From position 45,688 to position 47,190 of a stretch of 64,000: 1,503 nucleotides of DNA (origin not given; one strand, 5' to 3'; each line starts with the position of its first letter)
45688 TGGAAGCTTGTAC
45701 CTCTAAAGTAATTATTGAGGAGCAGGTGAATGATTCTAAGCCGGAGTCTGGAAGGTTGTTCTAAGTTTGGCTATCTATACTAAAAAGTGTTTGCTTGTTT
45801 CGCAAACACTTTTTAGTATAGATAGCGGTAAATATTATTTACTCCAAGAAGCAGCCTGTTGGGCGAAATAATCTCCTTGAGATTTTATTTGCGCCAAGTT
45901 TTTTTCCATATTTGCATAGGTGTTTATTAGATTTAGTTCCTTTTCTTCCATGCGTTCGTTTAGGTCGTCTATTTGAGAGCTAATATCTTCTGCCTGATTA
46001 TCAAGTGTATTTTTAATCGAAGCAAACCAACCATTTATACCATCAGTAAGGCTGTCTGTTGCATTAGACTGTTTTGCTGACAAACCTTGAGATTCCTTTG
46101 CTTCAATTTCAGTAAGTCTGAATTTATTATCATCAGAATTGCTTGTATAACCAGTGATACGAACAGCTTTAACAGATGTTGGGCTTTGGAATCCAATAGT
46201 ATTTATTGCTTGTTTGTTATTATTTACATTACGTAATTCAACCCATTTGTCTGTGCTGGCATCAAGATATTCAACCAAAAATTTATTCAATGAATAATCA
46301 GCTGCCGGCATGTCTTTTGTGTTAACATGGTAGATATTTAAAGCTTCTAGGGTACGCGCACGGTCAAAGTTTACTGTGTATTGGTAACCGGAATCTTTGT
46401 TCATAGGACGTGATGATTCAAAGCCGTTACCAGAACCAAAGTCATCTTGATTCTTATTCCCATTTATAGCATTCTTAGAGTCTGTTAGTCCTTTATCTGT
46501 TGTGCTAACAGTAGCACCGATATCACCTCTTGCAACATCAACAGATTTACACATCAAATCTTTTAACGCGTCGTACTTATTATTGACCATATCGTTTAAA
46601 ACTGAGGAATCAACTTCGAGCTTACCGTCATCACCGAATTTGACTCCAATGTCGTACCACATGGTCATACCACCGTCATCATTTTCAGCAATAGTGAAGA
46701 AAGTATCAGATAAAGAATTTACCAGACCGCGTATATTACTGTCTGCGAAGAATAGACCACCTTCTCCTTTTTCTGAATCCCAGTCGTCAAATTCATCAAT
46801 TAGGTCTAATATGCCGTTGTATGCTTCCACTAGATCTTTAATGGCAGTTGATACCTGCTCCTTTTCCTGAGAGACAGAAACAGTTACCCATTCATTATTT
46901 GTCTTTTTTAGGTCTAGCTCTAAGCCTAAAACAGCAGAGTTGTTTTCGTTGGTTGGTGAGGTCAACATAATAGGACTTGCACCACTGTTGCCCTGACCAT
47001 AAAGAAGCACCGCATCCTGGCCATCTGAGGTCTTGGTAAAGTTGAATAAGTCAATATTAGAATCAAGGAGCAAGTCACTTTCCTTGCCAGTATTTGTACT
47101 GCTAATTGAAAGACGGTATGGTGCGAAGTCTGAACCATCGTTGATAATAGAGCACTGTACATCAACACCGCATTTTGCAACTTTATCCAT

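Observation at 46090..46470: Discoidin/F5-8-type-C-like (galactose-binding-like) domain inserted before the C-terminal helix of FliD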

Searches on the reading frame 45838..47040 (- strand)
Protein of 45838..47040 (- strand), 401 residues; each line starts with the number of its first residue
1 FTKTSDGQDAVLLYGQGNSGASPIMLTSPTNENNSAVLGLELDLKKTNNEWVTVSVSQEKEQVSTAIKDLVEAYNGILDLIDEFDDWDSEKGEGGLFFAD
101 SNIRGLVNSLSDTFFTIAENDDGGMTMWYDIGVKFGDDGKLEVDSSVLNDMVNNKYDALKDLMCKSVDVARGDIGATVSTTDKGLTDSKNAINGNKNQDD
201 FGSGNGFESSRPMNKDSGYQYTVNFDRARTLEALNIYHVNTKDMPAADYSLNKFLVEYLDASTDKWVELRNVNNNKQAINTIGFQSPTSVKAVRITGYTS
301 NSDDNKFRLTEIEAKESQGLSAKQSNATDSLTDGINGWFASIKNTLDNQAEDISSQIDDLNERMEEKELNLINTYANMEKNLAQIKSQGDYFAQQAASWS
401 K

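Call 40: search_solved_structures(query=window:45838-47040:-, max_evalue=0.01, show_alignments=4)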
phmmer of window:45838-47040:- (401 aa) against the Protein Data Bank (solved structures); distinct sequences matched with E-value up to 0.01: 0.

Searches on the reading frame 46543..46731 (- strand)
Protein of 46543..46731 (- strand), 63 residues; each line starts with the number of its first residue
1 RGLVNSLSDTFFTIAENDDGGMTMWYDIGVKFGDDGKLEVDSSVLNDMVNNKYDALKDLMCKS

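Call 76: search_solved_structures(query=A5, max_evalue=1, show_alignments=0)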
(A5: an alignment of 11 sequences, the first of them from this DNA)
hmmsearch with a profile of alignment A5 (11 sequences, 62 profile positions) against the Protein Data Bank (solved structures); distinct sequences matched with E-value up to 1: 13.
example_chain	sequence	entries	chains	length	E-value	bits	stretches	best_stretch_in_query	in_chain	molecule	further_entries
5fhy_A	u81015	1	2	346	1.1e-12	50.9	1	1-62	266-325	B-type flagellar hook-associated protein 2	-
5h5v_A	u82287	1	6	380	1.4e-10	44.1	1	1-60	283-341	Flagellar hook-associated protein 2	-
9gsx_W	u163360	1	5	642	4.5e-07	32.9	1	22-61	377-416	Flagellar hook-associated protein 2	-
9m68_A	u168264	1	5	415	5.3e-07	32.7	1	1-60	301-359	Flagellar hook-associated protein 2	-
9m6h_A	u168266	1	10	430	5.5e-07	32.6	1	1-60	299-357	Flagellar hook-associated protein 2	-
6sih_A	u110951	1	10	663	6.3e-07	32.4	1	22-61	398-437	Flagellar hook-associated protein 2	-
9gnz_R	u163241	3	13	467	6.4e-07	32.4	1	1-60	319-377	Flagellar hook-associated protein 2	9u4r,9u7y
9u4r_AC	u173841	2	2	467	6.5e-07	32.4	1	1-60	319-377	Flagellar hook-associated protein 2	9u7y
9m6i_A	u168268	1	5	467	6.7e-07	32.3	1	1-60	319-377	Flagellar hook-associated protein 2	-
9m67_A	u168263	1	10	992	7e-06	29.1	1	1-60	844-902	Flagellin,Flagellar hook-associated protein 2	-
2z2c_A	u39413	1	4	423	0.99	12.6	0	16-42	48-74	UDP-N-acetylglucosamine 1-carboxyvinyltransferase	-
3kqj_A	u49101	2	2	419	0.99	12.6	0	16-42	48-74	UDP-N-acetylglucosamine 1-carboxyvinyltransferase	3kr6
3iss_A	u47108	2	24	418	1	12.6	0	16-42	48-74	UDP-N-acetylglucosamine 1-carboxyvinyltransferase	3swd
